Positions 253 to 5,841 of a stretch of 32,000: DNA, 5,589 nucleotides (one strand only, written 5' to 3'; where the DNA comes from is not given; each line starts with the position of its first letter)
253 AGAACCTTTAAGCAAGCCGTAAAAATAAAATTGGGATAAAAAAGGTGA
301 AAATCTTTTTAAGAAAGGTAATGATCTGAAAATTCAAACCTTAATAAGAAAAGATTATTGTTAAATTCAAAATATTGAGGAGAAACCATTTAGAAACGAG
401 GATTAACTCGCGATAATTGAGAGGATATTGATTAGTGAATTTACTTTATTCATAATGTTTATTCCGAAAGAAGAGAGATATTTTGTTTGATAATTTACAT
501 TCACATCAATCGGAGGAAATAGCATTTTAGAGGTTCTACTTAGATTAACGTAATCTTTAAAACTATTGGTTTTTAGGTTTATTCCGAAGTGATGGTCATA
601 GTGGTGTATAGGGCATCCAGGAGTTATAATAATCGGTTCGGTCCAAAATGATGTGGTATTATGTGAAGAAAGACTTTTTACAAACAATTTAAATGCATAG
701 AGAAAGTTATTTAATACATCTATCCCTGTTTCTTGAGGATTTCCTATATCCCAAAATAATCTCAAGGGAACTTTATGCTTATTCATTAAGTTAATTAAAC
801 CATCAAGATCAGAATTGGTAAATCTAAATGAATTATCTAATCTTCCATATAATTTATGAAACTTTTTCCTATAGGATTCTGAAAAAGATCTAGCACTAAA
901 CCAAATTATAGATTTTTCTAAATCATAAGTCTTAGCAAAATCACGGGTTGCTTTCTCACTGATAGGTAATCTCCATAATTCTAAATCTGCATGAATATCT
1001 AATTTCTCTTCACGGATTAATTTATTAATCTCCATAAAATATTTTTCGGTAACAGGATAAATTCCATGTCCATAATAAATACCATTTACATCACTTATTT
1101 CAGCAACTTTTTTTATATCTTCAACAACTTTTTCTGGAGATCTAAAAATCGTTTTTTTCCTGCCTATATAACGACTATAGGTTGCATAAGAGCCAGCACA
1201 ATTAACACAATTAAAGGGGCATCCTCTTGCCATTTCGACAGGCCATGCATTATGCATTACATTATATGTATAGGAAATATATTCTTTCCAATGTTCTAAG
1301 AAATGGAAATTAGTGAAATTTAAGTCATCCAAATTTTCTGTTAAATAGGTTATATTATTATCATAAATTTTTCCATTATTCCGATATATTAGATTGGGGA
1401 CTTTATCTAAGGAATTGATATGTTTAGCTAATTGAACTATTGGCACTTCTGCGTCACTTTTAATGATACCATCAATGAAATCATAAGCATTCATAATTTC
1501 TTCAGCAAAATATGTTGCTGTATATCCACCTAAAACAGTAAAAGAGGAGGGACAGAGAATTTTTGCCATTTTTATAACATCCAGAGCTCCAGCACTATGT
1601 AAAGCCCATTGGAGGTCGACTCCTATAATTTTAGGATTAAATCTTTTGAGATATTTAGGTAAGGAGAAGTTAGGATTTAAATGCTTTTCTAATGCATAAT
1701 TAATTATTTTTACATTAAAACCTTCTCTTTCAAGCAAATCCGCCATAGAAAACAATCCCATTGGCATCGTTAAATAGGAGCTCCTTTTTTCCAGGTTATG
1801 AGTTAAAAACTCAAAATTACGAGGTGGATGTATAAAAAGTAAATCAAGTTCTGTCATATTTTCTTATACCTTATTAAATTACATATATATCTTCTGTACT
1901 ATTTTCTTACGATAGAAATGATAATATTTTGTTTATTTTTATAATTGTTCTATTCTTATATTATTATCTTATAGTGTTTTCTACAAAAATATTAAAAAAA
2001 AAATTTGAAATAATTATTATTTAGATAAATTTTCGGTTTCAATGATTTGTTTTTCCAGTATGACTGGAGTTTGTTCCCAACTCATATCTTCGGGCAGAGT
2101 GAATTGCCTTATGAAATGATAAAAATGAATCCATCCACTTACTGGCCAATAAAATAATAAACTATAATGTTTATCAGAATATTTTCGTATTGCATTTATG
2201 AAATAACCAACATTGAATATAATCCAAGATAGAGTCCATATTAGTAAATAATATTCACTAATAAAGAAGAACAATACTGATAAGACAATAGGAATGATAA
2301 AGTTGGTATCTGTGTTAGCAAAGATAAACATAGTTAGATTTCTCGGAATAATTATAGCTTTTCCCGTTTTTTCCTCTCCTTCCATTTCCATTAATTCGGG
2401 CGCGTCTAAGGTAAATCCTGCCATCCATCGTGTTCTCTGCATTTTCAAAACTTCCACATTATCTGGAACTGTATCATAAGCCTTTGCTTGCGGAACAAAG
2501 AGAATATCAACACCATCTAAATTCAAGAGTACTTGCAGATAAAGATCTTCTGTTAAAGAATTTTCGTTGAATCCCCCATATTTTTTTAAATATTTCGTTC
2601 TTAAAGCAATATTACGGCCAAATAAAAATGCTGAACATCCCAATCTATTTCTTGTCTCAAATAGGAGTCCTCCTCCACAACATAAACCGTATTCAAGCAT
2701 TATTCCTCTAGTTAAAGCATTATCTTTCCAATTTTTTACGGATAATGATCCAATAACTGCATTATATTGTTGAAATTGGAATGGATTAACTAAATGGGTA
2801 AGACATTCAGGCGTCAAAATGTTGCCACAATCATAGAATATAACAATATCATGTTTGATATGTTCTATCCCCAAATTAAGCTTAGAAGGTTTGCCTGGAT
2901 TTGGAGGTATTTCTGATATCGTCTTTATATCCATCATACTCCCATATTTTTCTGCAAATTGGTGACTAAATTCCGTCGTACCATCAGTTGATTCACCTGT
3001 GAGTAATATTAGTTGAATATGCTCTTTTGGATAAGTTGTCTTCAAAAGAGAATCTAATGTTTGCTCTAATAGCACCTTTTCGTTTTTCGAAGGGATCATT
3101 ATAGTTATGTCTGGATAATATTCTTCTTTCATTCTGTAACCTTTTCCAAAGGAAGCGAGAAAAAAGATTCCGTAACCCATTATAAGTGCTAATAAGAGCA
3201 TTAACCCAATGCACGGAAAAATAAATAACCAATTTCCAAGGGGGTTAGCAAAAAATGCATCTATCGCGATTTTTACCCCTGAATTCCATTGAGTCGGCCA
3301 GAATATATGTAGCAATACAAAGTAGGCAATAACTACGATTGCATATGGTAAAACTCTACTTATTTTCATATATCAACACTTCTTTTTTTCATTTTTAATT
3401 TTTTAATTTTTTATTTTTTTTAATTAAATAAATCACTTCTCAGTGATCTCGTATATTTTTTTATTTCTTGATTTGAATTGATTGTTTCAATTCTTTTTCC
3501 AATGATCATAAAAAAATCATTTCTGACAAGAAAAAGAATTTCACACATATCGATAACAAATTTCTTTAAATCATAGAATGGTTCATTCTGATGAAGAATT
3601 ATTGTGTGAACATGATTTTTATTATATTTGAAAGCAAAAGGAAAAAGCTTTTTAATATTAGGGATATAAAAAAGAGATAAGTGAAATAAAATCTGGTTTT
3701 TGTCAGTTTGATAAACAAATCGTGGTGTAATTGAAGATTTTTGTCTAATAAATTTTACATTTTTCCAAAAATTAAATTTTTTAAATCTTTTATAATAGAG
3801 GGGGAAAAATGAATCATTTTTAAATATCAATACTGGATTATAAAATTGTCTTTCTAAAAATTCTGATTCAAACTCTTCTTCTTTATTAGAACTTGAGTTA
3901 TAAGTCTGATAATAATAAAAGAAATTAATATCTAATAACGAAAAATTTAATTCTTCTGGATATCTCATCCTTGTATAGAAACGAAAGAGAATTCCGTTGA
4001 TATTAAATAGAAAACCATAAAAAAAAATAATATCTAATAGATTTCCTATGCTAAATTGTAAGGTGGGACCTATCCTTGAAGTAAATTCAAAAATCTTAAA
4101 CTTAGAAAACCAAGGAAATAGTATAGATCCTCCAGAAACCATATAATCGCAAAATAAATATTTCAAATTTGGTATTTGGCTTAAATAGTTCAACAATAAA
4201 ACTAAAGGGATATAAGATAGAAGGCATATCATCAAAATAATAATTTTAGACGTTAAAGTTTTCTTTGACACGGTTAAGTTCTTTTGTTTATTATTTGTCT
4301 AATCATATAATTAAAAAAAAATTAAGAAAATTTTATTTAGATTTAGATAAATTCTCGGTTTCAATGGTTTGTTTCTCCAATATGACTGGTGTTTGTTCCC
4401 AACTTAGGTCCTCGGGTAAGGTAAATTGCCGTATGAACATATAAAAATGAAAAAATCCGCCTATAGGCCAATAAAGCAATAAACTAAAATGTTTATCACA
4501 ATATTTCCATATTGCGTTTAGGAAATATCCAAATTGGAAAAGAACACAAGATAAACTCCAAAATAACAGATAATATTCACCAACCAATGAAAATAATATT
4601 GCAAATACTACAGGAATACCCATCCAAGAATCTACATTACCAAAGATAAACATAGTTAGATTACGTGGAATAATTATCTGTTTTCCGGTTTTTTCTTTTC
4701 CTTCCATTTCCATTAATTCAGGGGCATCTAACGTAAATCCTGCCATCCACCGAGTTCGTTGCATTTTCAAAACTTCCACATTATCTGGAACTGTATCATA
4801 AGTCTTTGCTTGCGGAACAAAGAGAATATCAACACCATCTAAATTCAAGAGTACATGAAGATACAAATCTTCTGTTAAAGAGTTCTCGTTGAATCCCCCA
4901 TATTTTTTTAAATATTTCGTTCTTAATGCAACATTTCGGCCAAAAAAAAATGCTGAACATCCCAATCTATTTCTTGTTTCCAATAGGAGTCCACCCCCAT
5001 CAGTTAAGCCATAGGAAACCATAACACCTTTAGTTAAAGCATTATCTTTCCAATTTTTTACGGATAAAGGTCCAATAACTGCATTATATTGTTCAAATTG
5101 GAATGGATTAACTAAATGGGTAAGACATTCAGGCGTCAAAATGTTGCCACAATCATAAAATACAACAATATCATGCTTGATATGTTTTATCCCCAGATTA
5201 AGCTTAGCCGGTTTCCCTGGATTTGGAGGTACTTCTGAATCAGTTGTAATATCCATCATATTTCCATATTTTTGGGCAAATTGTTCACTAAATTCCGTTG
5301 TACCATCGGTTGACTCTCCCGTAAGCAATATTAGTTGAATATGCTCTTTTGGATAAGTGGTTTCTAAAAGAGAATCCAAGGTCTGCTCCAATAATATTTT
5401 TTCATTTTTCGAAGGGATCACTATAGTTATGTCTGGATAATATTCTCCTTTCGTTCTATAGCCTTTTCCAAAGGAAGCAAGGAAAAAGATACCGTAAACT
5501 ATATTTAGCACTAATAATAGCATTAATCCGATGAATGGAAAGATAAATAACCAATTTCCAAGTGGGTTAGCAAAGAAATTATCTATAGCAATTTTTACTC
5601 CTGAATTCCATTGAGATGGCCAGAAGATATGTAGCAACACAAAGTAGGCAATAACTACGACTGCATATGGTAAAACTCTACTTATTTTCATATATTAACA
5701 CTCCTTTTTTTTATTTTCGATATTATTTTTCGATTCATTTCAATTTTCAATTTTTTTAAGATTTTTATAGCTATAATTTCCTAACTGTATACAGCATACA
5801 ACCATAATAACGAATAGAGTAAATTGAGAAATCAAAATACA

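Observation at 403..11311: Candidate undescribed glycan/glycolipid-building locus: triplicated [orphan membrane protein + processive GT2] with a phospholipid synthase, B12 radical SAM and UroD/MtaA-like enzyme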

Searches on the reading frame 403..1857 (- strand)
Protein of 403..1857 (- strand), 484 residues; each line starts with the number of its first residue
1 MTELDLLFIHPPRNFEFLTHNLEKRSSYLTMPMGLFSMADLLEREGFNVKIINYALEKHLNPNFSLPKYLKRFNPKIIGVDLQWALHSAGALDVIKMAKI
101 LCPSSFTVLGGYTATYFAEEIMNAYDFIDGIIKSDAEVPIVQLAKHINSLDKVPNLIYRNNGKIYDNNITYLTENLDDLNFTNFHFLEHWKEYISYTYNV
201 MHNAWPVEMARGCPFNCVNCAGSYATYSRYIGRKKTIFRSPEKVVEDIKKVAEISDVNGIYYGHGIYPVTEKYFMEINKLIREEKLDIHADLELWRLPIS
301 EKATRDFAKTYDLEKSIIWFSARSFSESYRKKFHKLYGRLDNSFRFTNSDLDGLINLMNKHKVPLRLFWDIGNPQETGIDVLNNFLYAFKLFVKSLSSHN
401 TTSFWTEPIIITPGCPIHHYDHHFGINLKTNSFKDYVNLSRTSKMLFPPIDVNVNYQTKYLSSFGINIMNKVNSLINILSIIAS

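Call 3: search_protein_families(library=pfam, proteins=[window:403-1857:-], max_evalue=0.01)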
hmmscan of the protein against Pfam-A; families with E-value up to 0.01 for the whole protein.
window:403-1857:- (484 aa): 2 families
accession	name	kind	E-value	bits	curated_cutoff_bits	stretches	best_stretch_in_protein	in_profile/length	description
PF02310.24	B12-binding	-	1.7e-10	41.3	32.1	1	28-141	10-118/121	B12 binding domain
PF04055.27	Radical_SAM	-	4.6e-05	24.1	29.5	1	208-284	2-72/166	Radical SAM superfamily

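Call 14: search_protein_families(library=ncbifam, proteins=[window:403-1857:-], max_evalue=0.001)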
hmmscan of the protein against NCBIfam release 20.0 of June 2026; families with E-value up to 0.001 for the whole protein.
window:403-1857:- (484 aa): 14 families
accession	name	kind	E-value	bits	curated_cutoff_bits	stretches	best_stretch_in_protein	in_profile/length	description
TIGR04190.1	B12_SAM_Ta0216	equivalog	1.6e-70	238.3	500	1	28-461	33-461/554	TIGR04190 family B12-binding domain/radical SAM domain protein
TIGR04367.1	HpnR_B12_rSAM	equivalog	7.6e-20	70.9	650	1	31-283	21-255/490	hopanoid C-3 methylase HpnR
TIGR02026.1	BchE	equivalog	3.5e-17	62.4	481.35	1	32-261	22-244/497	magnesium-protoporphyrin IX monomethyl ester anaerobic oxidative cyclase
TIGR04385.1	B12_rSAM_cofa1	equivalog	1.3e-16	60.8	450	1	26-291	14-276/438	B12 lower ligand biosynthesis radical SAM protein BzaD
TIGR04072.2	rSAM_ladder_B12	equivalog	1.1e-11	44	360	1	24-288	10-258/443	lipid biosynthesis B12-binding/radical SAM protein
NF050148.1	rSAM_ApyD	equivalog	1.7e-10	39.9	750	1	91-282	90-271/645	RiPP biosynthesis radical SAM protein ApyD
TIGR03975.1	rSAM_ocin_1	subfamily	1.3e-09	37.1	281.85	1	71-262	125-316/606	RiPP maturation radical SAM C-methyltransferase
TIGR03471.1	HpnJ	equivalog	2.3e-08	33.4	577.6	1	94-282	87-271/472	hopanoid biosynthesis associated radical SAM protein HpnJ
TIGR04013.1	B12_SAM_MJ_1487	hypoth_equivalog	2.4e-07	30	251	1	82-253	47-194/382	TIGR04013 family B12-binding domain/radical SAM domain-containing protein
NF038361.1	rSAM_Sden_1168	equivalog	2.7e-07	29.5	575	1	95-261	161-332/560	Sden_1168 family B12-binding radical SAM P-methyltransferase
NF033712.0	B12_rSAM_KedN5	subfamily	1.5e-06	26.7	700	1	47-221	37-212/624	KedN5 family methylcobalamin-dependent radical SAM C-methyltransferase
TIGR04295.1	B12_rSAM_oligo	hypoth_equivalog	3.1e-06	26.1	400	1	128-273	124-261/422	TIGR04295 family B12-binding domain-containing radical SAM protein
TIGR04479.1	bcpD_PhpK_rSAM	subfamily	3.6e-06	25.6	600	1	34-288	74-318/504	PhpK family radical SAM P-methyltransferase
NF040542.1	rSAM_RCCLKC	equivalog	5e-06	25.9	450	1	77-252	53-222/423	arsinothricin biosynthesis radical SAM protein ArsL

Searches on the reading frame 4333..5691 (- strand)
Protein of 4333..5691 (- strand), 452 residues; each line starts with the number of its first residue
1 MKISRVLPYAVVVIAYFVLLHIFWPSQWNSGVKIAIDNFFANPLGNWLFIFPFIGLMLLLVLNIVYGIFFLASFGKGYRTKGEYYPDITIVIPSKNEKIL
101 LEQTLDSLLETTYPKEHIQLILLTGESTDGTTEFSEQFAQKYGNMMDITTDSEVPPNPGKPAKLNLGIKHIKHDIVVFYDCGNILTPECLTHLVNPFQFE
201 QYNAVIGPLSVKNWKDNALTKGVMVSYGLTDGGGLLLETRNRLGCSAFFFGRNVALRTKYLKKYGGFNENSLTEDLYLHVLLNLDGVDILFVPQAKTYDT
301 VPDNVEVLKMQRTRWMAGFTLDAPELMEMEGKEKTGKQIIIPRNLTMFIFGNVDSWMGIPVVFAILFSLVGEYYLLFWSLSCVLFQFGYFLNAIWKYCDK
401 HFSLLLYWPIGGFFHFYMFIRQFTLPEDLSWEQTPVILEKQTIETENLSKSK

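Call 3: search_protein_families(library=pfam, proteins=[window:4333-5691:-], max_evalue=0.01)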
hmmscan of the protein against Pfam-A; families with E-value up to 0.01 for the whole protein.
window:4333-5691:- (452 aa): 7 families
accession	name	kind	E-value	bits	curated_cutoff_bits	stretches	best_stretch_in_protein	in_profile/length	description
PF13641.12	Glyco_tranf_2_3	-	8.4e-29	101.6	27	1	86-318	1-230/230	Glycosyltransferase like family 2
PF13632.12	Glyco_trans_2_3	-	7.1e-23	81.9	27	1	175-387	1-194/198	Glycosyl transferase family group 2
PF00535.33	Glycos_transf_2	-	3.7e-18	66.4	23.3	1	89-249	1-152/168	Glycosyl transferase family 2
PF13506.12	Glyco_transf_21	-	1.3e-06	28.4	21.7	1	151-315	10-172/174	Glycosyl transferase family 21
PF03142.21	Chitin_synth_2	-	1.1e-05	24.8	27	1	271-435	324-493/527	Chitin synthase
PF10111.15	Glyco_tranf_2_2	-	0.00041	20.4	27.3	1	89-271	1-185/276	Glycosyltransferase like family 2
PF03452.20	Anp1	-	0.0058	16.6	28.8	1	87-140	22-77/263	Anp1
